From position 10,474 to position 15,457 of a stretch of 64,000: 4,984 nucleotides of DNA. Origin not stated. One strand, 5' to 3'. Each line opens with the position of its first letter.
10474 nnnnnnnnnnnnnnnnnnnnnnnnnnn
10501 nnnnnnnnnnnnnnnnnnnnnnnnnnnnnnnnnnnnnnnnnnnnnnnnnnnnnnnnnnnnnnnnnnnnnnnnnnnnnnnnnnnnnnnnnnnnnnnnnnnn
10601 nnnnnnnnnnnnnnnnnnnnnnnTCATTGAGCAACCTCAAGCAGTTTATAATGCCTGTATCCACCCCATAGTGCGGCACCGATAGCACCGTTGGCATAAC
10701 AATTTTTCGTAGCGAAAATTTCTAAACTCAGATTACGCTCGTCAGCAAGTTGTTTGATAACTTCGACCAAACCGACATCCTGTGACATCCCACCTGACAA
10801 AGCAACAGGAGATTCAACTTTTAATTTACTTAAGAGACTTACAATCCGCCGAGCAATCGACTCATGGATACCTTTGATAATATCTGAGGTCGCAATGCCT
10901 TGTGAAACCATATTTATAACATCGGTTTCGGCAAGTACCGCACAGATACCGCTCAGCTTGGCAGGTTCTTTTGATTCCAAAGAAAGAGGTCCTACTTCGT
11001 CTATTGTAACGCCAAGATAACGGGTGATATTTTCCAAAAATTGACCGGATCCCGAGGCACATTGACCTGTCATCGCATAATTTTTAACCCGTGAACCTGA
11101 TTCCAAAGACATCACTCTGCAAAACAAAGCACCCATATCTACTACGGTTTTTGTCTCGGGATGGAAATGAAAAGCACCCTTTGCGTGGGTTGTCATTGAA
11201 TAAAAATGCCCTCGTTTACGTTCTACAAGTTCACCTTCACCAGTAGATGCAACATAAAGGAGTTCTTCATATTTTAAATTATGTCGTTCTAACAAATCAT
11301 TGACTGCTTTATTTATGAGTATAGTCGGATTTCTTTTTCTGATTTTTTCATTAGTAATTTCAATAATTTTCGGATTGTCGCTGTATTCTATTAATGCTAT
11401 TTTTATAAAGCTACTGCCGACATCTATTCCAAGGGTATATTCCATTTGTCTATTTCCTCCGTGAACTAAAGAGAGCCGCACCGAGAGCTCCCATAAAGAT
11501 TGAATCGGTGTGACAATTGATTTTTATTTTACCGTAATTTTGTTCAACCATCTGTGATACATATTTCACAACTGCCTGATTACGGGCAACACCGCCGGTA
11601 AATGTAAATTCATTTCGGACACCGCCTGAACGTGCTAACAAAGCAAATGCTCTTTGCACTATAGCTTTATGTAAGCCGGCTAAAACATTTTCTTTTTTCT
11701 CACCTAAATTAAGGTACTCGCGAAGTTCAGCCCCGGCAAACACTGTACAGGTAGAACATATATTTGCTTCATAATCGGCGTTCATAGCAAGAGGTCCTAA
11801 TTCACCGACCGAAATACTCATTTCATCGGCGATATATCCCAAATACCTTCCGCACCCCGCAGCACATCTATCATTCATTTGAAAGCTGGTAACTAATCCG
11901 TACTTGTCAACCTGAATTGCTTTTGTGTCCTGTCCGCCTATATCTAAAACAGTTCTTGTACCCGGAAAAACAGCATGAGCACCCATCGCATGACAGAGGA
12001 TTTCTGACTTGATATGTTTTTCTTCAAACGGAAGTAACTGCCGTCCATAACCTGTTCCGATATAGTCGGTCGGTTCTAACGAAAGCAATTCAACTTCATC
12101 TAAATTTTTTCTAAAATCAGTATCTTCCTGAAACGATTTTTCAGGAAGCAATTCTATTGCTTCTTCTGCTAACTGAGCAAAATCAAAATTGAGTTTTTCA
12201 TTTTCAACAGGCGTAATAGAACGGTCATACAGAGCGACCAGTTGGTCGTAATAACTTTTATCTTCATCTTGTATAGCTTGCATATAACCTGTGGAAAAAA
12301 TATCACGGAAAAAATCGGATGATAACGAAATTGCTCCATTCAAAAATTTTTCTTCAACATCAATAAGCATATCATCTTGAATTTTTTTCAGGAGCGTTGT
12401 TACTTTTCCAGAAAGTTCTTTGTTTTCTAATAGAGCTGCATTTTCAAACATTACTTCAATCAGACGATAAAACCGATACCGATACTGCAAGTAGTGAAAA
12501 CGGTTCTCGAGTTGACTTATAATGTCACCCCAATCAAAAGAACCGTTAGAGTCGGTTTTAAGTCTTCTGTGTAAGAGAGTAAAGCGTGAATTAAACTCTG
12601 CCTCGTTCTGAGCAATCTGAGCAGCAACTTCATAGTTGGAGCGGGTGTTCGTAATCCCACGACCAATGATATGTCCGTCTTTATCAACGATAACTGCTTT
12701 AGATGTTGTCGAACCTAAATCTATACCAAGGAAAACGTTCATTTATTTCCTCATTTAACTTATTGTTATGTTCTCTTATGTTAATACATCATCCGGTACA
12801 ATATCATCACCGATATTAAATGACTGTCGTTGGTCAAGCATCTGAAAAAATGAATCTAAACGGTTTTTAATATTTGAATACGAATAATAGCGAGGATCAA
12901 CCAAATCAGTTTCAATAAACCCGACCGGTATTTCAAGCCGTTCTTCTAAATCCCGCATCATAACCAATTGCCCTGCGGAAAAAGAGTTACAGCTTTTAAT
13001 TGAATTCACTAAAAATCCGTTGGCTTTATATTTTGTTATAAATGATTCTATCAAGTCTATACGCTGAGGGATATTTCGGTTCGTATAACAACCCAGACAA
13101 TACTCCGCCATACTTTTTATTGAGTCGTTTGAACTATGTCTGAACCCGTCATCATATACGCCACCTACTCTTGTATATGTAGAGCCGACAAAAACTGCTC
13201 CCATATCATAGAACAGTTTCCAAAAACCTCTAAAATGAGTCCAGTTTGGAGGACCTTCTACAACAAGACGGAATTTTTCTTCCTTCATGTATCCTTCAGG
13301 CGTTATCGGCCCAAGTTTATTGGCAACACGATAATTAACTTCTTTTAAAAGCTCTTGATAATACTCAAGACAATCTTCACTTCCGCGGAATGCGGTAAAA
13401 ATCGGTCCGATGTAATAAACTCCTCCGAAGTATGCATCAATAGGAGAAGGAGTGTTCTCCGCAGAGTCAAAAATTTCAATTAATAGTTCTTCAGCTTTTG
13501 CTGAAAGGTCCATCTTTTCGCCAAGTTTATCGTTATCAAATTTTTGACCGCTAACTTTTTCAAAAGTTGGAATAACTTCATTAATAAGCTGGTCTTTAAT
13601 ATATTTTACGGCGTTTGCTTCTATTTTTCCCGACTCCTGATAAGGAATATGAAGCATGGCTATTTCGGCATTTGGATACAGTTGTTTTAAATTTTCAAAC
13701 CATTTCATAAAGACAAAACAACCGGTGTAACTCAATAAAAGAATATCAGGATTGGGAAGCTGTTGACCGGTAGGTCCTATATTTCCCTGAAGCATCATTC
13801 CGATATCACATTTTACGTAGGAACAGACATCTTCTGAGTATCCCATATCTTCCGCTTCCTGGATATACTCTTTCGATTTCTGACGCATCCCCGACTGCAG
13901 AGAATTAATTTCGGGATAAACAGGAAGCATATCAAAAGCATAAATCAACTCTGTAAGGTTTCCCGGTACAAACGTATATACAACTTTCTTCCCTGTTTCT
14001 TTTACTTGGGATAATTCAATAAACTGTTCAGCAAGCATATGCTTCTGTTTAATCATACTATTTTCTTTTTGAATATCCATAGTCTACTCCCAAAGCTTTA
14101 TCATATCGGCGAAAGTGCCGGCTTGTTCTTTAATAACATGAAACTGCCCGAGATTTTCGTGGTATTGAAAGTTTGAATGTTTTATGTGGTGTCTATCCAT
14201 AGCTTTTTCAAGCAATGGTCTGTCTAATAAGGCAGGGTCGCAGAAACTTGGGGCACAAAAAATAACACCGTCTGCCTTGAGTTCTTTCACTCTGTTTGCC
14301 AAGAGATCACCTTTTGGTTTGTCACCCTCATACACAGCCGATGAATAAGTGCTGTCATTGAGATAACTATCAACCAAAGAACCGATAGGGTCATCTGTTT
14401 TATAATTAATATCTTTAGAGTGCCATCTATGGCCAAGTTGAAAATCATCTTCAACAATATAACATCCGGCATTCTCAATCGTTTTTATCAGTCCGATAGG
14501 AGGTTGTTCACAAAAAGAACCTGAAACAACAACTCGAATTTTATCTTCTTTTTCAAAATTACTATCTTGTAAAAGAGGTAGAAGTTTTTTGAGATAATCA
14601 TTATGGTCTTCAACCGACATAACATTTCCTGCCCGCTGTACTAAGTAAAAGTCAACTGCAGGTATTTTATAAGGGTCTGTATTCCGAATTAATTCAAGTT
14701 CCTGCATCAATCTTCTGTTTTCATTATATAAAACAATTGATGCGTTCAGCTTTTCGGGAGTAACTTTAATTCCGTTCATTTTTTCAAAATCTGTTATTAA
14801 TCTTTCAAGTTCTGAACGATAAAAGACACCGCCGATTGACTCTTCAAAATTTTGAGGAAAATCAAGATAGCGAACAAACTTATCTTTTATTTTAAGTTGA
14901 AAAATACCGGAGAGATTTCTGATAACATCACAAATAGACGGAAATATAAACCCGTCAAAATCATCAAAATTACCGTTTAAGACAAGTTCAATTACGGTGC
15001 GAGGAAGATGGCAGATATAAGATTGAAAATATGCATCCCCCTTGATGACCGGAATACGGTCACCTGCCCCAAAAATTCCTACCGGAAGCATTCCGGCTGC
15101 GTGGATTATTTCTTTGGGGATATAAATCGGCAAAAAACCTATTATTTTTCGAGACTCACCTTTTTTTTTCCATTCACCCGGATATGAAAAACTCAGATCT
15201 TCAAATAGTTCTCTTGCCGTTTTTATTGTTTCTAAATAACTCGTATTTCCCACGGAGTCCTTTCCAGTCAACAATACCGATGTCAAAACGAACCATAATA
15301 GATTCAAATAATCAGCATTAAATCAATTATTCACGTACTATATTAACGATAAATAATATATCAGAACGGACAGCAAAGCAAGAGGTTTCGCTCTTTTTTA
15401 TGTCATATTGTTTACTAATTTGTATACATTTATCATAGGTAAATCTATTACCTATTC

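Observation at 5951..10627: Uncharacterised YjiL/YjiM-like radical-enzyme module with a PanE-like reductase and a CoA ligase, embedded inside the benzoyl-CoA operon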

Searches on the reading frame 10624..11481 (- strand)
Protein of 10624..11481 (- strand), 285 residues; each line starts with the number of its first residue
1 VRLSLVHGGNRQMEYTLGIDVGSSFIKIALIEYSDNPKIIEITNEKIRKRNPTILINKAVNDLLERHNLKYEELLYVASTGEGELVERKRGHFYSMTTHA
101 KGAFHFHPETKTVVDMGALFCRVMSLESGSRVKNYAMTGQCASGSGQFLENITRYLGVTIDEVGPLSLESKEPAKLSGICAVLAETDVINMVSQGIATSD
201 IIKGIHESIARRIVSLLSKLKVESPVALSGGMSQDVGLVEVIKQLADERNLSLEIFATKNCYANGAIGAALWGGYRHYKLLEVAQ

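Call 3: search_protein_families(library=pfam, proteins=[window:10624-11481:-])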
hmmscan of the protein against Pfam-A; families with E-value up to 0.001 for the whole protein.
window:10624-11481:- (285 aa): 1 family
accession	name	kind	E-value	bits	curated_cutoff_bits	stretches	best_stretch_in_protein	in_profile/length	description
PF01869.26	BcrAD_BadFG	-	1.3e-51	176.1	31.5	1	17-273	1-271/271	BadF/BadG/BcrA/BcrD ATPase family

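Call 5: search_protein_families(library=ncbifam, proteins=[window:10624-11481:-], max_evalue=0.00001)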
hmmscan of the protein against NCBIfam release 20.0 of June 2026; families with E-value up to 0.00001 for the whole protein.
window:10624-11481:- (285 aa): 5 families
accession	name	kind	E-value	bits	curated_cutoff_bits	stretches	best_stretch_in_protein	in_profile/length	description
TIGR02261.1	benz_CoA_red_D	equivalog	6.9e-80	268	312.85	1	16-273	3-262/262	benzoyl-CoA reductase subunit D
TIGR00241.1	CoA_E_activ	domain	3.1e-46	157.9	125.4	1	15-271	1-247/248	acyl-CoA dehydratase activase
TIGR03192.1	benz_CoA_bzdQ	equivalog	1.8e-28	99.8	380.2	1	16-273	34-286/293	benzoyl-CoA reductase, bzd-type, subunit Q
TIGR03286.1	methan_mark_15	hypoth_equivalog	4.3e-24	85.2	455.75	1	10-272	140-400/404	methanogenesis marker 15 protein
TIGR02259.1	benz_CoA_red_A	equivalog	3.1e-23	82.2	578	1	76-270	232-429/432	benzoyl-CoA reductase subunit A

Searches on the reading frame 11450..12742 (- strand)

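Call 4: search_protein_families(library=pfam, proteins=[window:11450-12742:-])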
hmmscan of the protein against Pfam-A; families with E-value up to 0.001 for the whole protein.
window:11450-12742:- (430 aa): 2 families
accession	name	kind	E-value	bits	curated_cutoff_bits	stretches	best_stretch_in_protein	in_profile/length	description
PF01869.26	BcrAD_BadFG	-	5.9e-71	239.6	31.5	1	5-425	1-270/271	BadF/BadG/BcrA/BcrD ATPase family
PF00370.27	FGGY_N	-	2.5e-05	24.4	28.8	0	4-47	2-45/245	FGGY family of carbohydrate kinases, N-terminal domain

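Call 5: search_protein_families(library=ncbifam, proteins=[window:11450-12742:-], max_evalue=0.00001)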
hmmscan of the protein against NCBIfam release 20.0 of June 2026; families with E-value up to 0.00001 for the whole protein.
window:11450-12742:- (430 aa): 5 families
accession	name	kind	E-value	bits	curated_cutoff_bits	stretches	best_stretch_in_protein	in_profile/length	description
TIGR02259.1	benz_CoA_red_A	equivalog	3.4e-133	444.6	578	1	1-425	1-431/432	benzoyl-CoA reductase subunit A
TIGR00241.1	CoA_E_activ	domain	6.1e-57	193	125.4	1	203-424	32-247/248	acyl-CoA dehydratase activase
TIGR03192.1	benz_CoA_bzdQ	equivalog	7.7e-46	156.9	380.2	1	221-426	84-286/293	benzoyl-CoA reductase, bzd-type, subunit Q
TIGR02261.1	benz_CoA_red_D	equivalog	1.4e-32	112.9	312.85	1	222-425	59-261/262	benzoyl-CoA reductase subunit D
TIGR03286.1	methan_mark_15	hypoth_equivalog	5.2e-29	101.4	455.75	1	220-427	194-402/404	methanogenesis marker 15 protein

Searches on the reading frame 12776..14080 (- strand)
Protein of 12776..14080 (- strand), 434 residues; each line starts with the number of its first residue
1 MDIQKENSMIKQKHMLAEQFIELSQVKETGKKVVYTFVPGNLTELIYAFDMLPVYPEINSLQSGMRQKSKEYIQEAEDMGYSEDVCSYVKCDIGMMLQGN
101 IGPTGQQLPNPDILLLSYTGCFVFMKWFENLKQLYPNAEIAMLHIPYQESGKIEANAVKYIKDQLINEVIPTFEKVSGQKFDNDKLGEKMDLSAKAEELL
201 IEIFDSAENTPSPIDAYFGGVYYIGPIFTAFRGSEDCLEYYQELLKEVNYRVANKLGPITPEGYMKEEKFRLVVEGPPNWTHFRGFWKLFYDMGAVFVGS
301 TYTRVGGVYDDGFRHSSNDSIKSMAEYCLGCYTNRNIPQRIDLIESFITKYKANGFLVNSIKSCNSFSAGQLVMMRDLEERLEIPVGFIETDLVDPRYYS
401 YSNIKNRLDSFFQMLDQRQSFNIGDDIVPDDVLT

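Call 4: search_protein_families(library=pfam, proteins=[window:12776-14080:-])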
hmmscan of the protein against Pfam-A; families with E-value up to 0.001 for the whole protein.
window:12776-14080:- (434 aa): 1 family
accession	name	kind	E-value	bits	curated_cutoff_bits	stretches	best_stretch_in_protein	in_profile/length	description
PF06050.19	HGD-D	-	7.2e-63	213.6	28.4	1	43-415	6-342/342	2-hydroxyglutaryl-CoA dehydratase, D-component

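Call 5: search_protein_families(library=ncbifam, proteins=[window:12776-14080:-], max_evalue=0.00001)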
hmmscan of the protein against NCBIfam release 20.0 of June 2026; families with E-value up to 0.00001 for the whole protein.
window:12776-14080:- (434 aa): 4 families
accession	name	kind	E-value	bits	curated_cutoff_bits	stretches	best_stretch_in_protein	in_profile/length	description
TIGR02260.1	benz_CoA_red_B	equivalog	7.6e-188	624.4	486.55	1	4-415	3-413/413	benzoyl-CoA reductase subunit B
NF052455.1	HyiscapDhHadB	equivalog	9.1e-52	176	750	1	7-418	3-397/398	(R)-2-hydroxyisocaproyl-CoA dehydratase subunit alpha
TIGR03191.1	benz_CoA_bzdO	equivalog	6.9e-21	75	448.6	1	36-309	42-299/430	benzoyl-CoA reductase, bzd-type, subunit O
NF040772.1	double_cubane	equivalog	1.6e-19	70.2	350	1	15-415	4-372/372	double-cubane-cluster-containing anaerobic reductase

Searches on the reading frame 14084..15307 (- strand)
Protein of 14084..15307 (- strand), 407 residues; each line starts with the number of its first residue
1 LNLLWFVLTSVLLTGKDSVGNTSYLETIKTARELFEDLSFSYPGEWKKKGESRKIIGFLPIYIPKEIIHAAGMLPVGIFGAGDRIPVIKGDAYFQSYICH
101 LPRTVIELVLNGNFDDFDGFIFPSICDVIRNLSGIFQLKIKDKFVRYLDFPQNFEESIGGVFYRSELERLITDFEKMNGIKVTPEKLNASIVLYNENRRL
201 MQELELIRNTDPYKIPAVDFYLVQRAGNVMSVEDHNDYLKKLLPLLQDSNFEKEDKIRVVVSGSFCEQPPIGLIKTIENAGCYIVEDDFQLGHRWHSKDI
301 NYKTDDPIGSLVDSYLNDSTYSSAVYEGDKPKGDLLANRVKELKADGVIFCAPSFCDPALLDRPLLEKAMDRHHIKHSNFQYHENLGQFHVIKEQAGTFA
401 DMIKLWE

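Call 4: search_protein_families(library=pfam, proteins=[window:14084-15307:-])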
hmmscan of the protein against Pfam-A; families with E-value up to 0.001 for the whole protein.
window:14084-15307:- (407 aa): 1 family
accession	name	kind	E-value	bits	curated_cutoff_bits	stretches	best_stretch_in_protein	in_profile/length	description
PF06050.19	HGD-D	-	4.7e-69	234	28.4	1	61-403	2-342/342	2-hydroxyglutaryl-CoA dehydratase, D-component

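Call 10: search_protein_families(library=ncbifam, proteins=[window:14084-15307:-], max_evalue=0.00001)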
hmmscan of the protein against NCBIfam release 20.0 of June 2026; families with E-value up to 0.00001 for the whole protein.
window:14084-15307:- (407 aa): 4 families
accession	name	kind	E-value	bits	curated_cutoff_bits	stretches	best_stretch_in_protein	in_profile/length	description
TIGR02263.1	benz_CoA_red_C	equivalog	4.9e-134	447.1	421.15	1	29-403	6-380/380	benzoyl-CoA reductase subunit C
NF052456.1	HyiscapDhHadC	equivalog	4.2e-58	197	700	1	48-403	23-372/372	(R)-2-hydroxyisocaproyl-CoA dehydratase subunit beta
NF040772.1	double_cubane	equivalog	2.7e-32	112.3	350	1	47-375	14-344/372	double-cubane-cluster-containing anaerobic reductase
TIGR03190.1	benz_CoA_bzdN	equivalog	4.1e-26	91.7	453.8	1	40-389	15-360/377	benzoyl-CoA reductase, bzd-type, subunit N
